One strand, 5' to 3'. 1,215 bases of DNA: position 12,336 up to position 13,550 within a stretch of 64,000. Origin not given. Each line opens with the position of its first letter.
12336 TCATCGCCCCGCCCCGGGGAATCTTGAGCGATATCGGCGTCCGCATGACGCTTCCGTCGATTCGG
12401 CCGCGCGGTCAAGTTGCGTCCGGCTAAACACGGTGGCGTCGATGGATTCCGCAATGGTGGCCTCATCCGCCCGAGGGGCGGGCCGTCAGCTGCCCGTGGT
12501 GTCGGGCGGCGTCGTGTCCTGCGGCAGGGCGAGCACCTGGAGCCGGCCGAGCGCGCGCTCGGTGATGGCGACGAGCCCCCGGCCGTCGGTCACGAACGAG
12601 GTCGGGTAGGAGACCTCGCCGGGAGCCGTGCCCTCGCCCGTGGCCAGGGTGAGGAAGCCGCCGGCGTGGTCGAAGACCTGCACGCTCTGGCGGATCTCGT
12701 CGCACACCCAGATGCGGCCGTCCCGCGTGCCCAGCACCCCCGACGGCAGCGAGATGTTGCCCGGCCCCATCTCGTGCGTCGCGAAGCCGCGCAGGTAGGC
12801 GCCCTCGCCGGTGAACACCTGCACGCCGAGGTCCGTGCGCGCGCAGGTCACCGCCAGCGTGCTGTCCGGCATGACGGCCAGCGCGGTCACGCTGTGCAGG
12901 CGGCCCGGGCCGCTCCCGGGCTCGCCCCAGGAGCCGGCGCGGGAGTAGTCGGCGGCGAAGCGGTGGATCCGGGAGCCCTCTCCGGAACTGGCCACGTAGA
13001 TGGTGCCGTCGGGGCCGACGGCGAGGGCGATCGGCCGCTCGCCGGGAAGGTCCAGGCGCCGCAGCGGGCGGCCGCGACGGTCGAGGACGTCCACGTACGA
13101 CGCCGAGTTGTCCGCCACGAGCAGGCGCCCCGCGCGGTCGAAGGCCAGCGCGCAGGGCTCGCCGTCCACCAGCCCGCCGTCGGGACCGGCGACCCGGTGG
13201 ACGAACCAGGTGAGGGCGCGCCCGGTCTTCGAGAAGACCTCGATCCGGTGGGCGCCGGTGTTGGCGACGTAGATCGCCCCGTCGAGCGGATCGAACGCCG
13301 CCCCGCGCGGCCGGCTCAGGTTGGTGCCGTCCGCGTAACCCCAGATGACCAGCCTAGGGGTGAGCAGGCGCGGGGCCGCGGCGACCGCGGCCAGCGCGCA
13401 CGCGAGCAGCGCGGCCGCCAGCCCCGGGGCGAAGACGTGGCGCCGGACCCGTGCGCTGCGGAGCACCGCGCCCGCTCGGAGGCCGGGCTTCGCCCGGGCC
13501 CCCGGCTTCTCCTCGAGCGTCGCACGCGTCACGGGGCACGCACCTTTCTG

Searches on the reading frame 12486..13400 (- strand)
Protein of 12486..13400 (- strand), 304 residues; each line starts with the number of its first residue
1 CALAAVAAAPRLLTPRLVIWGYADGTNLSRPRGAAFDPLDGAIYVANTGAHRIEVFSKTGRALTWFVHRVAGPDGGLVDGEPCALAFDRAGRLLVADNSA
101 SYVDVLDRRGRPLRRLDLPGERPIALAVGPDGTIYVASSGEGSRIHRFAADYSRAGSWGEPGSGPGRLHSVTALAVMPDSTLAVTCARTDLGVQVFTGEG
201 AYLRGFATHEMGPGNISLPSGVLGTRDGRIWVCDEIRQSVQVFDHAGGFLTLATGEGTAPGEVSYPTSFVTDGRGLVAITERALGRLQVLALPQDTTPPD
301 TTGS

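Call 51: search_protein_families(library=pfam, proteins=[window:12486-13400:-], max_evalue=0.001)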
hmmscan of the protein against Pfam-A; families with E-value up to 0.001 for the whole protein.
window:12486-13400:- (304 aa): 5 families
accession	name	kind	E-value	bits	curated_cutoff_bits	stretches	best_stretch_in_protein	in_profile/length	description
PF01436.27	NHL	-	1.9e-15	56.4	20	0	28-56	1-28/28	NHL repeat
PF08450.18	SGL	-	2.5e-10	40.8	26.3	0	80-139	184-245/246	SMP-30/Gluconolactonase/LRE-like region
PF13449.12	Phytase-like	-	3.2e-05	24.4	27.6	0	104-151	54-97/284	Esterase-like activity of phytase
PF17170.10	DUF5128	-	0.00021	21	22.9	0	226-272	52-98/321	6-bladed beta-propeller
PF07494.17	Reg_prop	-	0.00077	19.8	20.4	0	118-140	2-24/24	Two component regulator propeller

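Call 84: search_protein_families(library=ncbifam, proteins=[window:12486-13400:-], max_evalue=0.01)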
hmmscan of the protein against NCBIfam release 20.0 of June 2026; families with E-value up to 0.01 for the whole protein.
window:12486-13400:- (304 aa): 4 families
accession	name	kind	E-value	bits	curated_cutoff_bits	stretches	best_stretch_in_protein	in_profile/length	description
NF035926.1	scyF_NHL_VPEP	equivalog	1.3e-19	70.6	350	2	126-264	157-295/376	scytonemin biosynthesis PEP-CTERM protein ScyF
NF033206.1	ScyE_fam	subfamily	6.3e-08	32.5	80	0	122-143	9-30/333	ScyD/ScyE family protein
TIGR02604.1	Piru_Ver_Nterm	subfamily_domain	1.9e-05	24.2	122.2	0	122-137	322-337/367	PVC-type heme-binding CxxCH protein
TIGR03866.1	PQQ_ABC_repeats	subfamily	5.9e-05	22.3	287.3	1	29-146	41-150/310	PQQ-dependent catabolism-associated beta-propeller protein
